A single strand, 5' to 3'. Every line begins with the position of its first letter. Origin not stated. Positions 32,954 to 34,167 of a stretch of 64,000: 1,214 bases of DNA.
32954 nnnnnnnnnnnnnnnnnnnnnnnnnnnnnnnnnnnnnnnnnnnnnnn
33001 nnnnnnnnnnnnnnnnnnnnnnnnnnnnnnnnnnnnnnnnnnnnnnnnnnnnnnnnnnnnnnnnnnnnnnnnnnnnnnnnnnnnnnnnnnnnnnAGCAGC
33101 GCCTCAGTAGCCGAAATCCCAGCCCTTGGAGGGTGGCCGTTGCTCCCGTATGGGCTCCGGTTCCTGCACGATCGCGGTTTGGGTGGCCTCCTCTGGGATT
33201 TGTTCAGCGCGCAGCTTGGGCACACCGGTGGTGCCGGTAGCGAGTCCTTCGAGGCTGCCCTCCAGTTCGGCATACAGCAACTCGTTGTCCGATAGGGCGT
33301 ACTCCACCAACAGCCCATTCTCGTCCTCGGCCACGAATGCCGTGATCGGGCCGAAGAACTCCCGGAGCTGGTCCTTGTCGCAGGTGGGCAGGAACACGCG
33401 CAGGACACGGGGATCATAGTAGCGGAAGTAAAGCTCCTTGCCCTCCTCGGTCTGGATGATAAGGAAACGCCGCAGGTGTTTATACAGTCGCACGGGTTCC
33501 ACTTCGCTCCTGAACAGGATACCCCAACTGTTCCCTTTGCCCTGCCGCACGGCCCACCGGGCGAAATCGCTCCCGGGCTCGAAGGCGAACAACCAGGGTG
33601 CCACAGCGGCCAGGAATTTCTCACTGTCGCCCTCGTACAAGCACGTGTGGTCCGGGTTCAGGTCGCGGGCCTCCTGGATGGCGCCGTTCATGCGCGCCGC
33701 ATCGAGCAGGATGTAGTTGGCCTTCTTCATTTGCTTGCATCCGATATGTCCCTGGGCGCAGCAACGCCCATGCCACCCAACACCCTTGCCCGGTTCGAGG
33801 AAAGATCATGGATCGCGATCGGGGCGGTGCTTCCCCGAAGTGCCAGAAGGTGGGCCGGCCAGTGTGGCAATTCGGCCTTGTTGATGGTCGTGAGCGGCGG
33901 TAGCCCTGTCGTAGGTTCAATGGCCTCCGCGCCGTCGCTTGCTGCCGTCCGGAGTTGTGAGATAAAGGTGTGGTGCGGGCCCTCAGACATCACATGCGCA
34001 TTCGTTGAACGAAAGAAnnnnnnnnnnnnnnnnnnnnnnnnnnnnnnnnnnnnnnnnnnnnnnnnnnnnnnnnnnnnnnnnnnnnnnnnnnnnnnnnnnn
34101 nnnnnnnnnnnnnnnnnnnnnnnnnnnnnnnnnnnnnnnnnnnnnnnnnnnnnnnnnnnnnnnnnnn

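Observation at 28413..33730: PAAR/DUF4123 adaptor modules with no recognisable large effector; the adjoining stretch looks decayed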

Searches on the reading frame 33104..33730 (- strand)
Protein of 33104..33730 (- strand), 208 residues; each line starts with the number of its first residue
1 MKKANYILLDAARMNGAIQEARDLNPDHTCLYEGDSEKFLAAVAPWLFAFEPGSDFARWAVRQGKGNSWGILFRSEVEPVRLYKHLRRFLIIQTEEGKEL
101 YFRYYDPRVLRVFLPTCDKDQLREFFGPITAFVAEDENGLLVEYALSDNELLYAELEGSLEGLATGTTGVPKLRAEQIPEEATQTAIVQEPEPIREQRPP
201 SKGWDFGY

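Call 4: search_protein_families(library=pfam, proteins=[window:33104-33730:-], max_evalue=0.1)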
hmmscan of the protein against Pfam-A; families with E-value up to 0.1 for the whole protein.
window:33104-33730:- (208 aa): 1 family
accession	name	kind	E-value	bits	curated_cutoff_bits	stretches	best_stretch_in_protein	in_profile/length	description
PF13503.11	DUF4123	-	3.3e-32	111.6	25.8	1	6-123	2-118/119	Domain of unknown function (DUF4123)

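Call 12: search_protein_families(library=ncbifam, proteins=[window:33104-33730:-], max_evalue=0.1)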
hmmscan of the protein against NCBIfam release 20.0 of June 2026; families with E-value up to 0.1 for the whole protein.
window:33104-33730:- (208 aa): 1 family
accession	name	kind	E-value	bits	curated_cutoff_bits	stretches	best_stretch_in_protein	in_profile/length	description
NF053803.1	Tla1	equivalog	3e-09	36.9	200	1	7-132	19-151/245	toxin Tle1 chaperone Tla1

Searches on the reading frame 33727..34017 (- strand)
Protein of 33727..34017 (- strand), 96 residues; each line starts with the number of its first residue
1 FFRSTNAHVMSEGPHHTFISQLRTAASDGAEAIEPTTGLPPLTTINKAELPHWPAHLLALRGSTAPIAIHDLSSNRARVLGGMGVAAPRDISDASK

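Call 23: search_protein_families(library=pfam, proteins=[window:33727-34017:-], max_evalue=0.1)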
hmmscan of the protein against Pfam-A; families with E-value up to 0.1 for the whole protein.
window:33727-34017:- (96 aa): 0 families

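Call 96: search_protein_families(library=phrogs, proteins=[window:33727-33993:-], max_evalue=0.01)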
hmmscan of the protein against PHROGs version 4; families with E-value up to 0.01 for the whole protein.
window:33727-33993:- (88 aa): 0 families
